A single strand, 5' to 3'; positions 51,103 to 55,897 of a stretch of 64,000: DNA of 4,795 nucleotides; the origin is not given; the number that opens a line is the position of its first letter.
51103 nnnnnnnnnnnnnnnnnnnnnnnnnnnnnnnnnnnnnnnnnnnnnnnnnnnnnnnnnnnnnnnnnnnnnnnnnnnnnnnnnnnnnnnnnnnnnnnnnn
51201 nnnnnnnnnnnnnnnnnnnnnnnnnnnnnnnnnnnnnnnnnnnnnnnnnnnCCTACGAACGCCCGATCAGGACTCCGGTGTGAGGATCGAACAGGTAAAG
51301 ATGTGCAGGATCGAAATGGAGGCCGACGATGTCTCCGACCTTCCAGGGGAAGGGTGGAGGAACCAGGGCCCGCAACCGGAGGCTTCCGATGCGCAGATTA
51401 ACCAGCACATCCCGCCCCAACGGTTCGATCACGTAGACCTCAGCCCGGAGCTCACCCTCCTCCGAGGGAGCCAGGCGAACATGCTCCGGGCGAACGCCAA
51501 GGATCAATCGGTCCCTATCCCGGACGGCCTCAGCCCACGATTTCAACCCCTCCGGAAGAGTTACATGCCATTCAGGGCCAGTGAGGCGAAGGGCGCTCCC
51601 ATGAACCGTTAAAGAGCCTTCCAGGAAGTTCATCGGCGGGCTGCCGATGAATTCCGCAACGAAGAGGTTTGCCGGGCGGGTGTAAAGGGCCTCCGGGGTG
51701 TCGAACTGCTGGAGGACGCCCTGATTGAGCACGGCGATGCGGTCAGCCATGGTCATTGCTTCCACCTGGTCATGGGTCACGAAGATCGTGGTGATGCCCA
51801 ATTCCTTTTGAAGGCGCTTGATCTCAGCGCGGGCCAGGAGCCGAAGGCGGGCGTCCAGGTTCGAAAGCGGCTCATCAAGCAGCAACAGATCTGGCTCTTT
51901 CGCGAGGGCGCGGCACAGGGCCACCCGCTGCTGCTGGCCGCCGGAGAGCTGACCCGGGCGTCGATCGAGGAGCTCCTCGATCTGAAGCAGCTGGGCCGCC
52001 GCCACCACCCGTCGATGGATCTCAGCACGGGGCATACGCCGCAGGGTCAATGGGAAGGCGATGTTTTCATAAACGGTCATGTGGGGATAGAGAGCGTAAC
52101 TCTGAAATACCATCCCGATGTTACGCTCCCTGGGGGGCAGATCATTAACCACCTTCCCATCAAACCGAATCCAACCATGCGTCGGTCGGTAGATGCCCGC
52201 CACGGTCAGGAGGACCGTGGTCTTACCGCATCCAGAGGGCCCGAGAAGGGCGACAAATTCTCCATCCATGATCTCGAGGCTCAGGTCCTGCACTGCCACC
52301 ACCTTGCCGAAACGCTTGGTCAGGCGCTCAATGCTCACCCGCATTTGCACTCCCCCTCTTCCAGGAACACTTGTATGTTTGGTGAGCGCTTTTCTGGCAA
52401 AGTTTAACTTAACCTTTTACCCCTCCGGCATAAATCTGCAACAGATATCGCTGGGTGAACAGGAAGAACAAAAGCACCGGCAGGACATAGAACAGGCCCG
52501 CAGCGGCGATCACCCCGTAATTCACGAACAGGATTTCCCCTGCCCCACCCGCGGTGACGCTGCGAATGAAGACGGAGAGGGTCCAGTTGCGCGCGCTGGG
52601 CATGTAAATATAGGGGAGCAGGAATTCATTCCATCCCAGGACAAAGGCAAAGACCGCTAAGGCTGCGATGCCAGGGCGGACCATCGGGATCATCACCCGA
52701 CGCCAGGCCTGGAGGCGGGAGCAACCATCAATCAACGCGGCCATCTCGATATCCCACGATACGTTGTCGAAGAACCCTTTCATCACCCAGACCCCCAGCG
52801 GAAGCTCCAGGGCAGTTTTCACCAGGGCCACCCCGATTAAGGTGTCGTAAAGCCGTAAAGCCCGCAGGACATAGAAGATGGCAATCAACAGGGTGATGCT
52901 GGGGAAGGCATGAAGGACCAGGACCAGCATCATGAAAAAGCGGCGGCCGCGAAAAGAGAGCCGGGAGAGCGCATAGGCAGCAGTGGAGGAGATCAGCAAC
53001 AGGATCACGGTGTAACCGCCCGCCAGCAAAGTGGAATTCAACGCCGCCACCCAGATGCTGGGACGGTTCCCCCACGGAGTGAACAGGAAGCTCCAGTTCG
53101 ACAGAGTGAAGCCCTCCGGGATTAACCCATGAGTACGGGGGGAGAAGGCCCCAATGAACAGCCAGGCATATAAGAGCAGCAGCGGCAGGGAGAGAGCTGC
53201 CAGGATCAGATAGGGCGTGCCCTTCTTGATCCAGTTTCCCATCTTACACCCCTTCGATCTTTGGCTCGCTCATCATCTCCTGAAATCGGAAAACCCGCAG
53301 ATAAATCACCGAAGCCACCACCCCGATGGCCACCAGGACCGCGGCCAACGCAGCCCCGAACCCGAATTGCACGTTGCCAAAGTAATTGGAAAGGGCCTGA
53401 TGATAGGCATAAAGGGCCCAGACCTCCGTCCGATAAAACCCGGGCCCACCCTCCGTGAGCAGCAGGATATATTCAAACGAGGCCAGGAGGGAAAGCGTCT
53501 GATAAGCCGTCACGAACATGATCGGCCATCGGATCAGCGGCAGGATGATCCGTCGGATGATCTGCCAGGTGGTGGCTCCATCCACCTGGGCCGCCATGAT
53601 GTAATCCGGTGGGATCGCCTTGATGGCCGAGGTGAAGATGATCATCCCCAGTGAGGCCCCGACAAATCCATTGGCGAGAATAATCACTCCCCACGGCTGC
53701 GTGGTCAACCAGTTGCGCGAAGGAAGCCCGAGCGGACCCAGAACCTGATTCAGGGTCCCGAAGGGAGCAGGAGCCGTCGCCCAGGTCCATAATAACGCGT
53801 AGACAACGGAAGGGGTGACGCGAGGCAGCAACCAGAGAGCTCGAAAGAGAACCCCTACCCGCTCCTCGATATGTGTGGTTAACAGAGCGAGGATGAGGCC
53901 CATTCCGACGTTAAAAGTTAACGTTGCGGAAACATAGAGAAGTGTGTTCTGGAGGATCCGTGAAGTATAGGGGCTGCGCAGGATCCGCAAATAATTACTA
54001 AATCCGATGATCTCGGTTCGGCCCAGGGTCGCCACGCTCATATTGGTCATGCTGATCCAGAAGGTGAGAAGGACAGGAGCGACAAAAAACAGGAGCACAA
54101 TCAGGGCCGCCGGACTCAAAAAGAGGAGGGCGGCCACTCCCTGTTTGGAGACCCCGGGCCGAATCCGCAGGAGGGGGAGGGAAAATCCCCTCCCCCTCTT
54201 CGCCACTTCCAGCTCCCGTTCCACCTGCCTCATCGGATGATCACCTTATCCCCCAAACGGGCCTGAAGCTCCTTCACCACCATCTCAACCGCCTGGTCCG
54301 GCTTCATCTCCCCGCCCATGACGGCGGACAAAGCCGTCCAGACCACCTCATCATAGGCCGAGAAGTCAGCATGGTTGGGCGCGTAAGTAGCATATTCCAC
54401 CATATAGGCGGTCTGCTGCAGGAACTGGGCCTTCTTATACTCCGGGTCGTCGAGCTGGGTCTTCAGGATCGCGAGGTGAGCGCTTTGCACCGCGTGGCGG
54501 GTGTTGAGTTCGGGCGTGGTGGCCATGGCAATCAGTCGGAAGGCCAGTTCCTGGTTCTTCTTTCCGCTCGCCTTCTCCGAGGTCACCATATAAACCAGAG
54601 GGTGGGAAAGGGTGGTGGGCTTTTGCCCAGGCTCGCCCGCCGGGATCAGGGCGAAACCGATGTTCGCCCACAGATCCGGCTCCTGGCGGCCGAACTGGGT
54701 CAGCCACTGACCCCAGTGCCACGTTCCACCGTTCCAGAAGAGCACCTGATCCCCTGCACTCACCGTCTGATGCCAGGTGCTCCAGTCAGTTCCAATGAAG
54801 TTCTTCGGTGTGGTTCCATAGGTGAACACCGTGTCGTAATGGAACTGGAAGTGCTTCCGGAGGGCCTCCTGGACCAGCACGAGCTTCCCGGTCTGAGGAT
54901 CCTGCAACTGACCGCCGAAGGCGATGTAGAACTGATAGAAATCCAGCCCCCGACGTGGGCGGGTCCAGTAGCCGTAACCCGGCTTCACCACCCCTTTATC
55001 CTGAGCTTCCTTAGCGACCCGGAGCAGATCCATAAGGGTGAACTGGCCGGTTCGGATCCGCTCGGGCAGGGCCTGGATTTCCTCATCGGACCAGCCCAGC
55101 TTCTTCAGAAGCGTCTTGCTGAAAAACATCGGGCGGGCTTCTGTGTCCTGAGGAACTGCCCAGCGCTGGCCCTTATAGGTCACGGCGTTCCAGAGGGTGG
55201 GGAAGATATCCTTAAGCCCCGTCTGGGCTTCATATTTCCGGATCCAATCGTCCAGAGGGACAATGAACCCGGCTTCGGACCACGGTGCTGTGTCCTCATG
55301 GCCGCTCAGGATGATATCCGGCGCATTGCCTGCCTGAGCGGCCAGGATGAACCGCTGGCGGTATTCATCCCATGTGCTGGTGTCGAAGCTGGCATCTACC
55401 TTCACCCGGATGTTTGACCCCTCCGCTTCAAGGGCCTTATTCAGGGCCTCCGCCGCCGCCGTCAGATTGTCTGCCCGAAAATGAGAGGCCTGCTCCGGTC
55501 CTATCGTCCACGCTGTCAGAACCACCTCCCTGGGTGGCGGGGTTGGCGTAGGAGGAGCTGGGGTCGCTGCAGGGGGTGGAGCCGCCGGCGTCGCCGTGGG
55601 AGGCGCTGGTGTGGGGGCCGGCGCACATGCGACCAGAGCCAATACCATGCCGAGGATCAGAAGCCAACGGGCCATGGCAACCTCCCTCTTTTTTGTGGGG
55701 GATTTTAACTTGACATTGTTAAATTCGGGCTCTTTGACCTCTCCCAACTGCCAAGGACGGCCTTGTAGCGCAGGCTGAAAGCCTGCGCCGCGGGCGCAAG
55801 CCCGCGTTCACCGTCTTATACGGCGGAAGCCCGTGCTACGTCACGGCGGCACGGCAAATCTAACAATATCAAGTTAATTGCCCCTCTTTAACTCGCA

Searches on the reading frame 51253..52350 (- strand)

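Call 3: search_protein_families(library=ncbifam, proteins=[window:51253-52350:-])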
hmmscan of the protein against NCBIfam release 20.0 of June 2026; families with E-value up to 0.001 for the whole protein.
window:51253-52350:- (365 aa): 186 families (the best 25 are shown)
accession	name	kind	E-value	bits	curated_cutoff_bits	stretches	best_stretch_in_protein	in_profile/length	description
NF008653.0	PRK11650.1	subfamily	5.3e-121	404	432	1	4-360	3-353/357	sn-glycerol-3-phosphate ABC transporter ATP-binding protein UgpC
TIGR03265.1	PhnT2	equivalog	3.2e-104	348.9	457.7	1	2-326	2-317/353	putative 2-aminoethylphosphonate ABC transporter ATP-binding protein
NF008233.0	PRK11000.1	equivalog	2.3e-103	345.9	568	1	5-325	4-322/369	maltose/maltodextrin ABC transporter ATP-binding protein MalK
NF040933.2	ABC_arch_GlcV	equivalog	1.2e-100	336.9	450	1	4-301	2-296/357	glucose ABC transporter ATP-binding protein GlcV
NF006987.0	PRK09452.1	equivalog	4.7e-98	328.3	482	1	5-295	18-303/378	spermidine/putrescine ABC transporter ATP-binding protein PotA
TIGR01187.1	potA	subfamily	1.5e-93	313.5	355.6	1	35-300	1-261/325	polyamine ABC transporter ATP-binding protein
NF043075.1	MMSYN1_0197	equivalog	4e-88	295.6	550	1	6-308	4-295/341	spermidine/putrescine ABC transporter ATP-binding protein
TIGR00968.1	3a0106s01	subfamily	3.3e-84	282.1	342.75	1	6-237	2-233/237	sulfate ABC transporter ATP-binding protein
NF008513.0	PRK11432.1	equivalog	7.2e-84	281.7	496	1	5-305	7-297/351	ferric ABC transporter ATP-binding protein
TIGR03258.1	PhnT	equivalog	4.8e-83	279.1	499.15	1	5-351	9-354/359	2-aminoethylphosphonate ABC transport system ATP-binding subunit PhnT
NF008105.0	PRK10851.1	equivalog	7.4e-81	271.6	502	1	3-264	1-262/362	sulfate/thiosulfate ABC transporter ATP-binding protein CysA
NF008621.0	PRK11607.1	equivalog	2e-79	267.1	613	1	6-294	21-305/377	putrescine ABC transporter ATP-binding subunit PotG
NF040840.2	tungstate_WtpC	equivalog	3.5e-79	266.6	440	1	6-329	3-318/347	tungstate ABC transporter ATP-binding protein WtpC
TIGR01186.1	proV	subfamily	1.5e-64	218.4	326.6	1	13-237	2-232/363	betaine/proline/choline family ABC transporter ATP-binding protein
TIGR03415.1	ABC_choXWV_ATP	equivalog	3.3e-55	187.6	483.75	1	8-246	28-277/382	choline ABC transporter ATP-binding protein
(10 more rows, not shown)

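Call 4: search_protein_families(library=pfam, proteins=[window:51253-52350:-])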
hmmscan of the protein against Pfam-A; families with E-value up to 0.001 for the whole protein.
window:51253-52350:- (365 aa): 5 families
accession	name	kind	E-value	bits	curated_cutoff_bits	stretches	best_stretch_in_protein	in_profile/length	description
PF00005.33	ABC_tran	-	2e-36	126.1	25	1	21-162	2-136/137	ABC transporter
PF08402.16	TOBE_2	-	5.2e-12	46.1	21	1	284-354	1-76/76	TOBE domain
PF17912.7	OB_MalK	-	1.7e-10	42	27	1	236-291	1-53/53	MalK OB fold domain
PF13304.12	AAA_21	-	4.2e-06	27.5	27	0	130-195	233-300/304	AAA domain, putative AbiEii toxin, Type IV TA system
PF02463.25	SMC_N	-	0.00047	20.1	40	0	131-211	133-217/220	RecF/RecN/SMC N terminal domain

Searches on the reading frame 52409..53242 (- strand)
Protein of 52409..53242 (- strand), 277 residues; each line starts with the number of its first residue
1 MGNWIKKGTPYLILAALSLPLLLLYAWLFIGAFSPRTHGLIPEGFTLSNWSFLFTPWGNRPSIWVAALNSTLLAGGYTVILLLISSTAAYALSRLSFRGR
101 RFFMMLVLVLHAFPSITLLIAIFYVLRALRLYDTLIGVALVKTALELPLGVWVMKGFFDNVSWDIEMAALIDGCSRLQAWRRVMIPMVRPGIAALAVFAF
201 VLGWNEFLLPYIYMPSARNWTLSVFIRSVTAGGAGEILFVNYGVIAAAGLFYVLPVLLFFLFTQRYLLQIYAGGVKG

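Call 3: search_protein_families(library=ncbifam, proteins=[window:52409-53242:-])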
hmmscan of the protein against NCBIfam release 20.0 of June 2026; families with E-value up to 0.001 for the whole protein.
window:52409-53242:- (277 aa): 12 families
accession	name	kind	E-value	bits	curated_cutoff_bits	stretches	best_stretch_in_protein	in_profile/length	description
NF008231.0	PRK10998.1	equivalog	2.9e-25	89.4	261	1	14-277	24-296/296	maltose ABC transporter permease MalG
NF040932.1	ABC_arch_GlcU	equivalog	4.7e-18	65.8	340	1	65-269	60-262/272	glucose ABC transporter permease GlcU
NF008210.0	PRK10973.1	equivalog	7.1e-16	58.7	297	1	58-268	68-273/281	sn-glycerol-3-phosphate ABC transporter permease UgpE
NF007047.0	PRK09500.1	equivalog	1.8e-11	44.2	326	1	3-208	4-201/257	spermidine/putrescine ABC transporter permease PotC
TIGR01581.1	Mo_ABC_porter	hypoth_equivalog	4.1e-10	39.5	210.3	1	72-203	27-171/225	ABC transporter permease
TIGR02141.1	modB_ABC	equivalog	2.7e-08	33.7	182.6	1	73-207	6-152/208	molybdate ABC transporter permease subunit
NF040839.1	tungstate_WtpB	equivalog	6.6e-06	25.9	340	1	64-207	43-197/251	tungstate ABC transporter permease WtpB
TIGR02139.1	permease_CysT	equivalog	3.4e-05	23.6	246.1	1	66-206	50-203/265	sulfate ABC transporter permease subunit CysT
TIGR00969.1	3a0106s02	subfamily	3.7e-05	23.3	240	1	64-199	59-207/272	sulfate ABC transporter permease subunit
TIGR03255.1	PhnV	equivalog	0.00046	19.9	358.7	1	26-208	32-214/270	2-aminoethylphosphonate ABC transport system, membrane component PhnV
TIGR03262.1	PhnU2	equivalog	0.00072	18.3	593.25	0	55-212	44-210/546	putative 2-aminoethylphosphonate ABC transporter permease subunit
NF008208.0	PRK10971.1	equivalog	0.00085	18.9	415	0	65-208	57-213/277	sulfate/thiosulfate ABC transporter permease CysT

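Call 4: search_protein_families(library=pfam, proteins=[window:52409-53242:-])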
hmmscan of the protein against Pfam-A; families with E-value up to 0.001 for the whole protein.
window:52409-53242:- (277 aa): 1 family
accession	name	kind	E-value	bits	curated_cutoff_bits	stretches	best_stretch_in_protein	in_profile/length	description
PF00528.27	BPD_transp_1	-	1.6e-11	44.7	26.4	1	84-266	4-177/184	Binding-protein-dependent transport system inner membrane component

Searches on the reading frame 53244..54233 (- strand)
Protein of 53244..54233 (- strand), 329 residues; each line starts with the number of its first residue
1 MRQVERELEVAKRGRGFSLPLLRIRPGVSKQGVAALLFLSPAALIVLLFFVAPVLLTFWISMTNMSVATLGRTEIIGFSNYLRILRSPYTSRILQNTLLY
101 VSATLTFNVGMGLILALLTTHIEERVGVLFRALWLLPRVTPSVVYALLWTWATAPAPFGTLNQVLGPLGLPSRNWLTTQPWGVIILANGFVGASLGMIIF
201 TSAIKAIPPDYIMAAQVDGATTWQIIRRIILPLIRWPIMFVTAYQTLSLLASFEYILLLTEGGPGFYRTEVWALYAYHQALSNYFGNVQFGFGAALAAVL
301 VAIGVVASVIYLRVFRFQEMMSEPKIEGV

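Call 3: search_protein_families(library=ncbifam, proteins=[window:53244-54233:-])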
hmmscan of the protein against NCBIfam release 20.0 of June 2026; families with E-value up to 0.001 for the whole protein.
window:53244-54233:- (329 aa): 14 families
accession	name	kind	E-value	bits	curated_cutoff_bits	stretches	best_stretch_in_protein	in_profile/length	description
NF040931.1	ABC_arch_GlcT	equivalog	3.5e-20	72.8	360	1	46-310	8-266/278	glucose ABC transporter permease GlcT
NF008232.0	PRK10999.1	equivalog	5.9e-16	58.3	392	1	71-316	260-516/520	maltose ABC transporter permease MalF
NF007852.0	PRK10561.1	equivalog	1.3e-13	51.5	335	1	32-314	11-287/295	sn-glycerol-3-phosphate ABC transporter permease UgpA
TIGR01581.1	Mo_ABC_porter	hypoth_equivalog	7.3e-09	35.4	210.3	1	77-240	6-162/225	ABC transporter permease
NF007044.0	PRK09497.1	equivalog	2.1e-06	27.4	348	1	46-314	19-274/285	spermidine/putrescine ABC transporter permease PotB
TIGR00969.1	3a0106s02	subfamily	4e-05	23.2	240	1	70-285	39-244/272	sulfate ABC transporter permease subunit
NF011624.0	PRK15050.1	equivalog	0.0001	21.5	247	1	33-316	22-287/297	2-aminoethylphosphonate ABC transporter permease subunit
NF040932.1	ABC_arch_GlcU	equivalog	0.00011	21.9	340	1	193-271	148-222/272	glucose ABC transporter permease GlcU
NF008208.0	PRK10971.1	equivalog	0.00012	21.6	415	1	49-306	22-258/277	sulfate/thiosulfate ABC transporter permease CysT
TIGR02140.1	permease_CysW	equivalog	0.00014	21.4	329.1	1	47-247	14-195/261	sulfate ABC transporter permease subunit CysW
TIGR02141.1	modB_ABC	equivalog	0.00037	20.2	182.6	1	101-279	7-178/208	molybdate ABC transporter permease subunit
NF011714.0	PRK15135.1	subfamily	0.00064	19.6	319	1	97-234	13-147/228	histidine ABC transporter permease HisQ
TIGR03226.1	PhnU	equivalog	0.00073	19.1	283.45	1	42-265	42-261/311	2-aminoethylphosphonate ABC transporter permease subunit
NF045473.1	Opp1C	equivalog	0.00082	18.9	350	0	193-248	143-198/267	nickel/cobalt ABC transporter permease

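Call 4: search_protein_families(library=pfam, proteins=[window:53244-54233:-])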
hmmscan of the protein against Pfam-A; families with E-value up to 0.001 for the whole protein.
window:53244-54233:- (329 aa): 1 family
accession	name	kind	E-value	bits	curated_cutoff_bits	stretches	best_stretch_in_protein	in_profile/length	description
PF00528.27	BPD_transp_1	-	3e-14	53.6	26.4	1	110-313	3-177/184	Binding-protein-dependent transport system inner membrane component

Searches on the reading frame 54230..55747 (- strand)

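Call 3: search_protein_families(library=ncbifam, proteins=[window:54230-55747:-])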
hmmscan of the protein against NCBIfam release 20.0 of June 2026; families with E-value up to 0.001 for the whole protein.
window:54230-55747:- (505 aa): 1 family
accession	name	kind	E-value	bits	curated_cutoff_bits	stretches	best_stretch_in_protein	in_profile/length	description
NF007011.0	PRK09474.1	equivalog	8.8e-13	47.8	291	1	124-232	64-166/396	maltose/maltodextrin ABC transporter substrate-binding protein MalE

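Call 4: search_protein_families(library=pfam, proteins=[window:54230-55747:-])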
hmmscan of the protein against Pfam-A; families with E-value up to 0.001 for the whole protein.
window:54230-55747:- (505 aa): 2 families
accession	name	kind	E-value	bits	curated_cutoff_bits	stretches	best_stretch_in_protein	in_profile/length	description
PF01547.30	SBP_bac_1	-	3.4e-22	80.3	26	1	93-413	2-304/307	Bacterial extracellular solute-binding protein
PF13416.11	SBP_bac_8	-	2.4e-14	54.2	27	1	104-440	4-274/279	Bacterial extracellular solute-binding protein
